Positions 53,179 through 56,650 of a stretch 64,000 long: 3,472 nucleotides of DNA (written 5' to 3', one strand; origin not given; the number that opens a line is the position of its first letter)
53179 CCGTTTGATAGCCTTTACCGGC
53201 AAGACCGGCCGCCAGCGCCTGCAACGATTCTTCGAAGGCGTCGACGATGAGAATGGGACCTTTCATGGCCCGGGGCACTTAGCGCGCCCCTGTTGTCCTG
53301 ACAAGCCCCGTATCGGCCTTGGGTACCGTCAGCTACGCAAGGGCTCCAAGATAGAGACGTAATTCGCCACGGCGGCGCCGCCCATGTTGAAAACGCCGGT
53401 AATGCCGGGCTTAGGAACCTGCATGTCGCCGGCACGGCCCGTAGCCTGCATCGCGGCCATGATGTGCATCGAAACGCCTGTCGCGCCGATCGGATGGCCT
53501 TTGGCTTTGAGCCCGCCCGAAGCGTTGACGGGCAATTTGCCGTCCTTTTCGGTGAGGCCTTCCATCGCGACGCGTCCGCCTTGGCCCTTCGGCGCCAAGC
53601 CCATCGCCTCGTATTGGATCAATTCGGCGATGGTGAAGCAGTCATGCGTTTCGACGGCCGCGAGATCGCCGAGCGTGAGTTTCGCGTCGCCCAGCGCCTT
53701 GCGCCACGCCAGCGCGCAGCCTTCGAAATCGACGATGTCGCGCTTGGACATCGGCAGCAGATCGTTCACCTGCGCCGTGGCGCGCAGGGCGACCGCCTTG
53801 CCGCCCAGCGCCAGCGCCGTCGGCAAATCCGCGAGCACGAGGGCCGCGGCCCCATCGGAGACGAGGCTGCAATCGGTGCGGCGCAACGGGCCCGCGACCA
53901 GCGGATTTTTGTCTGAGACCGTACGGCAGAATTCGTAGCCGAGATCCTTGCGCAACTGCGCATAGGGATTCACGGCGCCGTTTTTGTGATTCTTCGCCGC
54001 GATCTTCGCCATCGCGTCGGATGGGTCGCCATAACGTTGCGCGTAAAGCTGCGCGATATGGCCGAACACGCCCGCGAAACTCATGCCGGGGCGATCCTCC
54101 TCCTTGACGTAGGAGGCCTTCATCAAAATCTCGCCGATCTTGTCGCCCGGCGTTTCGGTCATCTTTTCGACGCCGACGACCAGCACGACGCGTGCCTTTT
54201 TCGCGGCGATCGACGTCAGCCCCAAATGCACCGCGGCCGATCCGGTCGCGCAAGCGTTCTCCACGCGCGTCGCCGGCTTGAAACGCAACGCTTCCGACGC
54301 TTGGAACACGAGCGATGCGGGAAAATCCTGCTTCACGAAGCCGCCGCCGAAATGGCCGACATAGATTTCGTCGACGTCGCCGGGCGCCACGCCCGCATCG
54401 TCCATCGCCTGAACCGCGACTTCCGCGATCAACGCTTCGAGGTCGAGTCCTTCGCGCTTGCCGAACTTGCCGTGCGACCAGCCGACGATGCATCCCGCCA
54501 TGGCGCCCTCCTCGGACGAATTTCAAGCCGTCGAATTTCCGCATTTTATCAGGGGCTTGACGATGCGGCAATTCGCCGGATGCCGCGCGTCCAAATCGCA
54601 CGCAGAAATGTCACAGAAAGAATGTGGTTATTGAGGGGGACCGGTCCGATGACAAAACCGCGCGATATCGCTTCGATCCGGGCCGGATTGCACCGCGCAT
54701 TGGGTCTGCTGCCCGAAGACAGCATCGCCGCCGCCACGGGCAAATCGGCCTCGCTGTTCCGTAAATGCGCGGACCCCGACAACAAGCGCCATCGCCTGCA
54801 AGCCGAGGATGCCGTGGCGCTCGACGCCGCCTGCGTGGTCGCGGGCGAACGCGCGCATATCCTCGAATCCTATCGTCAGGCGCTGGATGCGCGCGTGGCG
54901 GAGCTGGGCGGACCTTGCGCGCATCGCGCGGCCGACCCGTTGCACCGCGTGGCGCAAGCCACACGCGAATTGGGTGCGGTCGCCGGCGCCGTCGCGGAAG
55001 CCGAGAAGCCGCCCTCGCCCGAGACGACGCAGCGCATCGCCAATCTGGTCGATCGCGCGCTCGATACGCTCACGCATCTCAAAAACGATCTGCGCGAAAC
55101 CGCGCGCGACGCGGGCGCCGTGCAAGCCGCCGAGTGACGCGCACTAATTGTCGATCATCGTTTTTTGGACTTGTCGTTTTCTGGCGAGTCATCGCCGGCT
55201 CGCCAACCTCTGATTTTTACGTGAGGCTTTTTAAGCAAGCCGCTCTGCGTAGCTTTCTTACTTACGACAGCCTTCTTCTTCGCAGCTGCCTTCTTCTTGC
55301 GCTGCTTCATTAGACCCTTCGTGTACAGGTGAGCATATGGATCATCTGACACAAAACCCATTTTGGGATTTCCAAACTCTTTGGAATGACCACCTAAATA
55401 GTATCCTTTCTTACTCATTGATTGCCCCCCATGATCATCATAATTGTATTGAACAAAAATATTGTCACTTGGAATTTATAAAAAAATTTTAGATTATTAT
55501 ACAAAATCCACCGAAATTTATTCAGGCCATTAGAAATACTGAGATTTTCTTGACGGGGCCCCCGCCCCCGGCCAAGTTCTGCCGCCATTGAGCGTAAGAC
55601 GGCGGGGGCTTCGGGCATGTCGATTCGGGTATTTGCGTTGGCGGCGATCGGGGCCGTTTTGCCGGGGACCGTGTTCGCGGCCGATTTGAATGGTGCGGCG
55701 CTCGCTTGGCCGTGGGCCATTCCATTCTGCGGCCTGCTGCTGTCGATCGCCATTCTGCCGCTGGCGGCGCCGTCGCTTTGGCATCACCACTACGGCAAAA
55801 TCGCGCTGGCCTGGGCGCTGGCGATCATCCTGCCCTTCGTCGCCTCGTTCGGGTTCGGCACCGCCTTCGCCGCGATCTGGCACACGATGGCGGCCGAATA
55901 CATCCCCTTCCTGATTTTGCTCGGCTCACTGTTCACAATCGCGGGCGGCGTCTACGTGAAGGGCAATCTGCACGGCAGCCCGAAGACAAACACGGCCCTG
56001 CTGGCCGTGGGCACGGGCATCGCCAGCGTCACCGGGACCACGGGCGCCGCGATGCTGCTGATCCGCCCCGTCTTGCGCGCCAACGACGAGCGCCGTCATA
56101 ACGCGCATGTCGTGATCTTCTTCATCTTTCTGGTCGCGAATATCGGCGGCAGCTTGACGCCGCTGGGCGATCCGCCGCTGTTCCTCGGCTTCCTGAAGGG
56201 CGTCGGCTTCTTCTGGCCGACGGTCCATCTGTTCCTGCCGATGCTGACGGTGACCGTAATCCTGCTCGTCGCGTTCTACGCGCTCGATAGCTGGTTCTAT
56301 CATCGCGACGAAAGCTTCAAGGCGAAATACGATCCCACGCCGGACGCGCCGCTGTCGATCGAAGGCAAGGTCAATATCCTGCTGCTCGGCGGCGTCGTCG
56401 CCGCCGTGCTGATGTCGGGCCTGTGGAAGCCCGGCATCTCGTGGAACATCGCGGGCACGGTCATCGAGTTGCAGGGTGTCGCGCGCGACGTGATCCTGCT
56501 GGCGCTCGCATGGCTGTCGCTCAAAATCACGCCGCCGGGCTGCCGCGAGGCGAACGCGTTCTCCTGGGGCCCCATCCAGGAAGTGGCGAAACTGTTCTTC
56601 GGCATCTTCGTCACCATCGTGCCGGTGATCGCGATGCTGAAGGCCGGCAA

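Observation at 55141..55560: AT-rich islet, roughly 420 bp at about 40% GC in a 66% GC genome, carrying a small Lys-rich ORF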

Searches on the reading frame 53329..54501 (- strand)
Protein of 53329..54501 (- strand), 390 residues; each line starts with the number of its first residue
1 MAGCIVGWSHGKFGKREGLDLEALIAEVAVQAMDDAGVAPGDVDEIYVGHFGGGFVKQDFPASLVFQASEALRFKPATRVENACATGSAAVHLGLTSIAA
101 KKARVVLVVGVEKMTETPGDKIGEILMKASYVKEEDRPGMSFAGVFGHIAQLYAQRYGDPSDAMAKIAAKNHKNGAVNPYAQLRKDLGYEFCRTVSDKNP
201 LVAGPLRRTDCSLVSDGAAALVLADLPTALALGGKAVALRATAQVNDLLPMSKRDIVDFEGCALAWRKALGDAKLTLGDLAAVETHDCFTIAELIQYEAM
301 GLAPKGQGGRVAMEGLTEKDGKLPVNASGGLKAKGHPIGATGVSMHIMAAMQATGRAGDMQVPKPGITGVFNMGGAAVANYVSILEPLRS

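Call 5: search_protein_families(library=pfam, proteins=[window:53329-54501:-], max_evalue=1)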
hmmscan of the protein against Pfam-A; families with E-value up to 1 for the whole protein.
window:53329-54501:- (390 aa): 5 families
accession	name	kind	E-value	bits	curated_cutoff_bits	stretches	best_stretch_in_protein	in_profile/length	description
PF22691.2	Thiolase_C_1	-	3.1e-33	115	28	1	252-386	11-143/144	Thiolase C-terminal domain-like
PF00108.29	Thiolase_N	-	6.4e-26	91.7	26.4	1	11-183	9-193/260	Thiolase, N-terminal domain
PF02803.24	Thiolase_C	-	1.9e-08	34.4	27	1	261-355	23-101/123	Thiolase, C-terminal domain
PF00109.32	ketoacyl-synt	-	9.1e-07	29.2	20.8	1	76-116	166-206/252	Beta-ketoacyl synthase, N-terminal domain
PF08545.16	ACP_syn_III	-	0.00034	20.9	24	1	80-116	3-39/80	3-Oxoacyl-[acyl-carrier-protein (ACP)] synthase III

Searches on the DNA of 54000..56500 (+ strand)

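Call 21: search_rna_families(source=window, start=54000, end=56500, threshold=evalue, max_evalue=1)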
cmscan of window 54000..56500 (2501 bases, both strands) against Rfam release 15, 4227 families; matches with E-value up to 1: 1.
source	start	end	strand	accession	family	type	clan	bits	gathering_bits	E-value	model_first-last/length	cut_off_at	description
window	55472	55547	+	RF00055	SNORD96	Gene; snRNA; snoRNA; CD-box;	CL00072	21.6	43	0.82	1-85/85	no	Small nucleolar RNA SNORD96 family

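Call 42: search_dna_similar(query=window:55134-55548:+, collection=plasmids, mode=distant, max_evalue=0.01)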
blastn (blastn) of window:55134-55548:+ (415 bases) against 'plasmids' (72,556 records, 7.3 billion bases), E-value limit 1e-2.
No match.

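Call 43: search_dna_similar(query=window:55134-55548:+, collection=phages, mode=distant, max_evalue=0.01)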
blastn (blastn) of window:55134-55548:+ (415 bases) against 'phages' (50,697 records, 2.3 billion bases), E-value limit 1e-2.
No match.

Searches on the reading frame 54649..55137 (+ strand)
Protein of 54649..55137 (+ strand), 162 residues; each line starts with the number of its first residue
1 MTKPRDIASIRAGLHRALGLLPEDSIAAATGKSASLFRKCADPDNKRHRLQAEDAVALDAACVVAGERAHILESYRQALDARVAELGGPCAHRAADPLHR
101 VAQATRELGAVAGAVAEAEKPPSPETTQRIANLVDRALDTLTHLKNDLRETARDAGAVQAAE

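Call 5: search_protein_families(library=pfam, proteins=[window:54649-55137:+], max_evalue=1)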
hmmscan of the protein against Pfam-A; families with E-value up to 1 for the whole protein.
window:54649-55137:+ (162 aa): 1 family
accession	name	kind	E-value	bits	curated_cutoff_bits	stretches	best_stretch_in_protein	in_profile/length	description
PF06892.16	Phage_CP76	-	2e-10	41.2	26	1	25-149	20-144/146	Phage regulatory protein CII (CP76)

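Call 7: search_protein_families(library=ncbifam, proteins=[window:54649-55137:+], max_evalue=1)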
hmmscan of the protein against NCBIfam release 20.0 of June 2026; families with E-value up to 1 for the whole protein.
window:54649-55137:+ (162 aa): 0 families

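Call 8: search_protein_families(library=phrogs, proteins=[window:54649-55137:+], max_evalue=1)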
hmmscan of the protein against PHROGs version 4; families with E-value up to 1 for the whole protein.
window:54649-55137:+ (162 aa): 3 families
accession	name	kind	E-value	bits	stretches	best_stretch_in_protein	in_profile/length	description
phrog_101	-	transcription regulation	5.7e-07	30.4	1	3-157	16-167/203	CII-like transcriptional activator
phrog_38866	-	unknown function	4.9e-06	28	1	25-153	28-153/167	-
phrog_28268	-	unknown function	0.23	12.8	1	61-102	2-43/72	-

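Call 25: list_cluster_members(proteins=[P0001, P0003, window:54649-55137:+, window:55617-57026:+])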
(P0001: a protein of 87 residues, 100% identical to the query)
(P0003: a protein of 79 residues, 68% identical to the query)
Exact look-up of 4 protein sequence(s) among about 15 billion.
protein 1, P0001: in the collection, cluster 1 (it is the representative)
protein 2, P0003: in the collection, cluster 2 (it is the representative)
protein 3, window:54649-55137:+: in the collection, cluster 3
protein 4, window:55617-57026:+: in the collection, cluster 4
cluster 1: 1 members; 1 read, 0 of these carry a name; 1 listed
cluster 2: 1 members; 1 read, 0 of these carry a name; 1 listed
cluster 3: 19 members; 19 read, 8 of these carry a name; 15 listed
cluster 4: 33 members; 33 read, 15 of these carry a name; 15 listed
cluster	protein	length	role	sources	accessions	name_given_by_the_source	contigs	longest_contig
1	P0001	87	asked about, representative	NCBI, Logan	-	-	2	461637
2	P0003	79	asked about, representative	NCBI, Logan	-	-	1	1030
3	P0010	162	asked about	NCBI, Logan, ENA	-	-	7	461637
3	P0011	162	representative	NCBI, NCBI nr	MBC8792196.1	MAG: hypothetical protein C6Y20_11360 [Tagaea sp. CACIAM 22H2] | hypothetical protein [Tagaea sp. CACIAM 22H2]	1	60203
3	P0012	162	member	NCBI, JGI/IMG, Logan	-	hypothetical protein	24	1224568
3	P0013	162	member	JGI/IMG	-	hypothetical protein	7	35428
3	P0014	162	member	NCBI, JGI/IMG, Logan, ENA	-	hypothetical protein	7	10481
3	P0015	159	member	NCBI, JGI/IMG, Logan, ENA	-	hypothetical protein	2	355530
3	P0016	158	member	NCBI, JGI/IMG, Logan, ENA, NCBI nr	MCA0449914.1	MAG: hypothetical protein LCH62_09110 [Proteobacteria bacterium] | hypothetical protein [Pseudomonadota bacterium]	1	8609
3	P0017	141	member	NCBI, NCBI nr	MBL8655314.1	MAG: hypothetical protein JNJ97_13985 [Alphaproteobacteria bacterium] | hypothetical protein [Alphaproteobacteria bacterium]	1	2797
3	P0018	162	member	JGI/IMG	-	hypothetical protein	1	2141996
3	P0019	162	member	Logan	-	-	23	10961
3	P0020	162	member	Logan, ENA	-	-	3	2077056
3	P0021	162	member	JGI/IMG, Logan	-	-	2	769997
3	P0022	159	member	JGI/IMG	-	-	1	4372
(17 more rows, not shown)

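Call 26: find_encoding_contigs(protein=window:54649-55137:+, flank=3000, max_places=10)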
Protein window:54649-55137:+ (162 aa): 11 contigs read that carry it; 10 places shown.
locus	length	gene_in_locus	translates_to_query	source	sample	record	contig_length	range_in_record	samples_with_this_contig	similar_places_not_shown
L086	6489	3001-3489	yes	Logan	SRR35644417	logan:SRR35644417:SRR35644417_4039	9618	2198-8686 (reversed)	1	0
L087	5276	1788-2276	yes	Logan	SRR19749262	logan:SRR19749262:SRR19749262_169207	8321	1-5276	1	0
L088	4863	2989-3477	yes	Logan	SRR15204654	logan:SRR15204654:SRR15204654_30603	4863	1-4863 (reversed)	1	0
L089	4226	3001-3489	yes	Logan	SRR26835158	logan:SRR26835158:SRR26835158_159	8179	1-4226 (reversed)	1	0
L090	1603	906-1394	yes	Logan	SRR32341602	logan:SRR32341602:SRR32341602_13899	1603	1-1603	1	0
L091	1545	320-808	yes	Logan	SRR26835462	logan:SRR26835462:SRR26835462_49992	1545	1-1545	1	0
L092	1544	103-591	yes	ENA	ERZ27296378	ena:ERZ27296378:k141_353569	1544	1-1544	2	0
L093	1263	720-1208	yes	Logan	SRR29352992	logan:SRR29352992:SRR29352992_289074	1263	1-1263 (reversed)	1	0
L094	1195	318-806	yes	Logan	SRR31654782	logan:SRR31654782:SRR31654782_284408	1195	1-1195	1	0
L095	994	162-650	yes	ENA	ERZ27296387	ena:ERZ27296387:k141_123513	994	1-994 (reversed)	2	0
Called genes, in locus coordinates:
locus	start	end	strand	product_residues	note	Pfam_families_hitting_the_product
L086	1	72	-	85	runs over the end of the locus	-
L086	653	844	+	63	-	-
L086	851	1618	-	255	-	PF00072:Response_reg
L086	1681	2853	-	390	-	PF00108:Thiolase_N, PF00109:ketoacyl-synt (faint), PF02803:Thiolase_C, PF22691:Thiolase_C_1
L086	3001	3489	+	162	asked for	PF06892:Phage_CP76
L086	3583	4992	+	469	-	PF16980:CitMHS_2, PF03600:CitMHS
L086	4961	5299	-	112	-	PF12647:RNHCP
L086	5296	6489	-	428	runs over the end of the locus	PF02417:Chromate_transp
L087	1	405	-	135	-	?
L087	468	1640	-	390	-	PF00108:Thiolase_N, PF00109:ketoacyl-synt (faint), PF02803:Thiolase_C, PF22691:Thiolase_C_1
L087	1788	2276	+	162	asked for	PF06892:Phage_CP76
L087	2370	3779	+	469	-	PF16980:CitMHS_2, PF03600:CitMHS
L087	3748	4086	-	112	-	PF12647:RNHCP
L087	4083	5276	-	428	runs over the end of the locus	PF02417:Chromate_transp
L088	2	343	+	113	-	?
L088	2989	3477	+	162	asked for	PF06892:Phage_CP76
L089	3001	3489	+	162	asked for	PF06892:Phage_CP76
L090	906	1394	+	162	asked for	PF06892:Phage_CP76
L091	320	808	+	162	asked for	PF06892:Phage_CP76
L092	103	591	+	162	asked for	PF06892:Phage_CP76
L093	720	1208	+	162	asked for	PF06892:Phage_CP76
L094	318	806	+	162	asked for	PF06892:Phage_CP76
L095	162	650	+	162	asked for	PF06892:Phage_CP76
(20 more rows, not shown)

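Call 39: search_protein_families(library=padloc, proteins=[window:54649-55137:+], max_evalue=0.01)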
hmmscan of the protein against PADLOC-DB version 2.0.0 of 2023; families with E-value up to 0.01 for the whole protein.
window:54649-55137:+ (162 aa): 0 families
